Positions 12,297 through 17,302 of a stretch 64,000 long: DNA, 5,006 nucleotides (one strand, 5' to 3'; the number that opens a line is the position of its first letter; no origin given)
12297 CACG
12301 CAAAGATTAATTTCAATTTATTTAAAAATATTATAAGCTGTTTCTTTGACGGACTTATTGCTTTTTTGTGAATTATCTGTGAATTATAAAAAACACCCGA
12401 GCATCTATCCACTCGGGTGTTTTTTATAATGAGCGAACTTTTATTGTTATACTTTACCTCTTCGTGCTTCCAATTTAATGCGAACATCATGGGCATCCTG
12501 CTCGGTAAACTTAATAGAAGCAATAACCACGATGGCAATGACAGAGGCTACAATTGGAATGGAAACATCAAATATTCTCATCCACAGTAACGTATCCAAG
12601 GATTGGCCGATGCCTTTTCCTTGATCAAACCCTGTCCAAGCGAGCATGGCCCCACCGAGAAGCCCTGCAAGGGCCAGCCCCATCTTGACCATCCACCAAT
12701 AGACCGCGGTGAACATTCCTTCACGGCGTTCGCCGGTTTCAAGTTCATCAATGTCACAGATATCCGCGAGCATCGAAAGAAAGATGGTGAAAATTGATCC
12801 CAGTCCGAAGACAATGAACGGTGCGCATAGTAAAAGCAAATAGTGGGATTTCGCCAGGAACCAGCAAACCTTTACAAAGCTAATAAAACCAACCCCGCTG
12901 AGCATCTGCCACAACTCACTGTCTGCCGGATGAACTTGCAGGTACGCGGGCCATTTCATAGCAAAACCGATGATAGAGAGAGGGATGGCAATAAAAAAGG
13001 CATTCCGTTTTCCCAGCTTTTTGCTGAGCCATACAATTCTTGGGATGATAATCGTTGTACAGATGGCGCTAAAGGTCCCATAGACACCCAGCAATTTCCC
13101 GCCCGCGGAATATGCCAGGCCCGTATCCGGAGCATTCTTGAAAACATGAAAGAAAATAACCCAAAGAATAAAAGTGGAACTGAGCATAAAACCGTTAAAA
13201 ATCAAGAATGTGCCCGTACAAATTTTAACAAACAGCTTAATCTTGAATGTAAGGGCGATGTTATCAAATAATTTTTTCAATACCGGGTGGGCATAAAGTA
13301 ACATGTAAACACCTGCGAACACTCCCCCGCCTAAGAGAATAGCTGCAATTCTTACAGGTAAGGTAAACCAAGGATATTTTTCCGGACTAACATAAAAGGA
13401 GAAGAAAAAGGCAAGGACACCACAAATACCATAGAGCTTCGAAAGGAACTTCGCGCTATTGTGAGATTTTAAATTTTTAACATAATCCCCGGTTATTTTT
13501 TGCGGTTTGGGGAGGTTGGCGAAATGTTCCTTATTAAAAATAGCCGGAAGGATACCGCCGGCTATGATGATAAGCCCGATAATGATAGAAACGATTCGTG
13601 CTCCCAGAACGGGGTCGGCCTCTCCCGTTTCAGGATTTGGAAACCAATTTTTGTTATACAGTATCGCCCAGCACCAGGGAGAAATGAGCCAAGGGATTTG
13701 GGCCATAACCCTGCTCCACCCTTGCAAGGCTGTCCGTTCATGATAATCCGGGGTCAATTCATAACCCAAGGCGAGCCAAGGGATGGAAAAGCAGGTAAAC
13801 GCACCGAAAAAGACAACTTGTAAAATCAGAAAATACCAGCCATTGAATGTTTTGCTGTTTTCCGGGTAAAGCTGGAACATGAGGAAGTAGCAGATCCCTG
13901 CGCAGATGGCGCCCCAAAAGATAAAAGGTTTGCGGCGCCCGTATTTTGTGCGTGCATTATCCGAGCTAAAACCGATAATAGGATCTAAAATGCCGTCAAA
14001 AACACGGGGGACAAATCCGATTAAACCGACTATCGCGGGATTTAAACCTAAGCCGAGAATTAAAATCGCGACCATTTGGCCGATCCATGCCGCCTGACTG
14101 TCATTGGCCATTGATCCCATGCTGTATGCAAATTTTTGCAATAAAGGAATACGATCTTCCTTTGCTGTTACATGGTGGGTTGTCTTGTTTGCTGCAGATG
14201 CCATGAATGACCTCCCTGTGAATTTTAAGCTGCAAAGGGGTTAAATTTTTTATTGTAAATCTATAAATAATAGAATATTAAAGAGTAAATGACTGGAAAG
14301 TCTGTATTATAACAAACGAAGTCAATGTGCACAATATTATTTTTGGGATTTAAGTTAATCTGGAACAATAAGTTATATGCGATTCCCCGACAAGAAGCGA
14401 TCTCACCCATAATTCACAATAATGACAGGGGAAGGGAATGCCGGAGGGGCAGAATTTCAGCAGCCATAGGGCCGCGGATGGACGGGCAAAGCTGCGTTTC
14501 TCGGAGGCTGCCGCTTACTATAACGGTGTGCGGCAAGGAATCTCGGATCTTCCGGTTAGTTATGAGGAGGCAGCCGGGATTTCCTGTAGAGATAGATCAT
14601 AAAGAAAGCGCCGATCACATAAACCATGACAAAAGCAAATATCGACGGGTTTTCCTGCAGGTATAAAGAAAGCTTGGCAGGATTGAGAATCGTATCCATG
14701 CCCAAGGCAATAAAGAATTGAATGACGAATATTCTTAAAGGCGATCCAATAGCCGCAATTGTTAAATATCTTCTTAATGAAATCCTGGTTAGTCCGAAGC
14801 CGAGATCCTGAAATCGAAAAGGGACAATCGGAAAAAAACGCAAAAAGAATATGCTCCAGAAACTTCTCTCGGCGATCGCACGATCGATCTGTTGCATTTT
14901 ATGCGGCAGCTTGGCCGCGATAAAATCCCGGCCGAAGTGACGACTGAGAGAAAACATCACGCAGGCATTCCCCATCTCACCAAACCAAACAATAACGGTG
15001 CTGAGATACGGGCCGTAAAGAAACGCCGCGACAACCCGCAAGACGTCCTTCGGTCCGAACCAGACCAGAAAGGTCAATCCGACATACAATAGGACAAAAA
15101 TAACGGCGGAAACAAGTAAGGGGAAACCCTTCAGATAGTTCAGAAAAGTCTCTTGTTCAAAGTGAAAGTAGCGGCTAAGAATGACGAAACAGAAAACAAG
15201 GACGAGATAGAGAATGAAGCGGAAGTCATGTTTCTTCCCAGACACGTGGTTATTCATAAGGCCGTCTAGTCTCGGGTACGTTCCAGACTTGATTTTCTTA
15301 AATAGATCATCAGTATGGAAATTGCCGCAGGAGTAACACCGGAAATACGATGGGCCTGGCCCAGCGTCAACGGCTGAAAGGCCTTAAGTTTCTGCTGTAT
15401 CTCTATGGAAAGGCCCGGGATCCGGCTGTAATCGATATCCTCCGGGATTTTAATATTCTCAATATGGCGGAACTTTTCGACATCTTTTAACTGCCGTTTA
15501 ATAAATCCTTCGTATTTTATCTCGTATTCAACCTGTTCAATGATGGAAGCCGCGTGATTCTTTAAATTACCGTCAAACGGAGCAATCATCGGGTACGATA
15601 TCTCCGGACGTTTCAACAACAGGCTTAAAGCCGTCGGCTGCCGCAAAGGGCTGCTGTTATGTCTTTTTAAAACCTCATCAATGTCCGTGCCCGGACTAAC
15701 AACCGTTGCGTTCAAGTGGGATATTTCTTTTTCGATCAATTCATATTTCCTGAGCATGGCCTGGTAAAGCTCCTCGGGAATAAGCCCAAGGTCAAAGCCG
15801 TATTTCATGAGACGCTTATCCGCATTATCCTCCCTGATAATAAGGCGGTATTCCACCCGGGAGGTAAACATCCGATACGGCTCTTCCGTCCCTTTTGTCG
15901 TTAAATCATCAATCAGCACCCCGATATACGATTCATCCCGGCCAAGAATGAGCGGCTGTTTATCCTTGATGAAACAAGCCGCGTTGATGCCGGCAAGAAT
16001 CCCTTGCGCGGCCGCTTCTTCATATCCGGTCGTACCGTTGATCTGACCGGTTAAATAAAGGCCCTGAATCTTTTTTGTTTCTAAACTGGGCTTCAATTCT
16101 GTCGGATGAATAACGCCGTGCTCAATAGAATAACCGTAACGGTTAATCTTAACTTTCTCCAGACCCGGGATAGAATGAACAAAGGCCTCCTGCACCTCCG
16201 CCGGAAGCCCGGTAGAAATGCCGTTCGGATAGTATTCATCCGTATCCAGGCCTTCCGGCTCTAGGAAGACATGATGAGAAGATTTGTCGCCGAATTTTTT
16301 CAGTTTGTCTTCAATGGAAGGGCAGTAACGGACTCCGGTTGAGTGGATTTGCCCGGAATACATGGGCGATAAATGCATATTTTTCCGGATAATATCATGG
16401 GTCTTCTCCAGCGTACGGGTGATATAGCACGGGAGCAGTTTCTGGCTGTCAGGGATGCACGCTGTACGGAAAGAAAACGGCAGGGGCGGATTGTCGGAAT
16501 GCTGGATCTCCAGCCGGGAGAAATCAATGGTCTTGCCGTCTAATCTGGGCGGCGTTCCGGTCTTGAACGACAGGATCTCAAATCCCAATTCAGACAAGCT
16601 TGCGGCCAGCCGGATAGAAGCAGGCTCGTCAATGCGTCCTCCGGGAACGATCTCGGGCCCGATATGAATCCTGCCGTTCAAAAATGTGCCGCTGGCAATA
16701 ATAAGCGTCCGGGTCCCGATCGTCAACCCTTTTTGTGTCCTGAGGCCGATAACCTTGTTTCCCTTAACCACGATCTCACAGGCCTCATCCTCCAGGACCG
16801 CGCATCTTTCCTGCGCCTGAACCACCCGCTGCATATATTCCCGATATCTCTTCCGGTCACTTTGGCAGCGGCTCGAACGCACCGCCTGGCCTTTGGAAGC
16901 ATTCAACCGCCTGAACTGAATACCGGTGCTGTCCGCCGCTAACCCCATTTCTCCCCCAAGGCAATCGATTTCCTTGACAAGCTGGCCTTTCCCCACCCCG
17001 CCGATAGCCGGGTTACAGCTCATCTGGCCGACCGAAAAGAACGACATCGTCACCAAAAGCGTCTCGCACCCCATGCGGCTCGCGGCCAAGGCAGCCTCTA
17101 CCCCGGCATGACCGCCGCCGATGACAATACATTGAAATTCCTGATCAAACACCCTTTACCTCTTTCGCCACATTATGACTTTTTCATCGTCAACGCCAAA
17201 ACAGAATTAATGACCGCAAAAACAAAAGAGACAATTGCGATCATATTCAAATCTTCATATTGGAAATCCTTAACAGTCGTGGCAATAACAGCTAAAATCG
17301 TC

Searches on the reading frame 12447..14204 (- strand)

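Call 73: search_protein_families(library=pfam, proteins=[window:12447-14204:-], max_evalue=0.00001)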
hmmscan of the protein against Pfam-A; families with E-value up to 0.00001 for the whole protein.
window:12447-14204:- (585 aa): 1 family
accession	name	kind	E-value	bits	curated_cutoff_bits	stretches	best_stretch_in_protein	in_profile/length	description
PF13347.12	MFS_2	-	1.8e-45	155.7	27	2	52-173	28-148/427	MFS/sugar transport protein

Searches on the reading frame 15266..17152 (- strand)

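Call 73: search_protein_families(library=pfam, proteins=[window:15266-17152:-], max_evalue=0.00001)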
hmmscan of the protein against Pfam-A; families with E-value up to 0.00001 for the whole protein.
window:15266-17152:- (628 aa): 6 families
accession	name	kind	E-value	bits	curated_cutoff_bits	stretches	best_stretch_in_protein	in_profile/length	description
PF01134.28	GIDA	-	2.5e-154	514.5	22.1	1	7-398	1-390/391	Glucose inhibited division protein A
PF13932.14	SAM_GIDA_C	-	1.8e-26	92.2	27.1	1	559-615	1-57/57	tRNA modifying enzyme MnmG/GidA C-terminal helical bundle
PF21680.2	GIDA_C_1st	-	3.8e-21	76.1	24.7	1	460-554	1-95/96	tRNA modifying enzyme MnmG/GidA C-terminal helical domain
PF13738.12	Pyr_redox_3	-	4.9e-07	29.7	30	0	90-159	70-137/305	Pyridine nucleotide-disulphide oxidoreductase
PF12831.13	FAD_oxidored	-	7.5e-07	29.2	27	1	8-153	2-143/416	FAD dependent oxidoreductase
PF07992.20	Pyr_redox_2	-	1e-06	28.9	26.1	1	7-156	2-109/291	Pyridine nucleotide-disulphide oxidoreductase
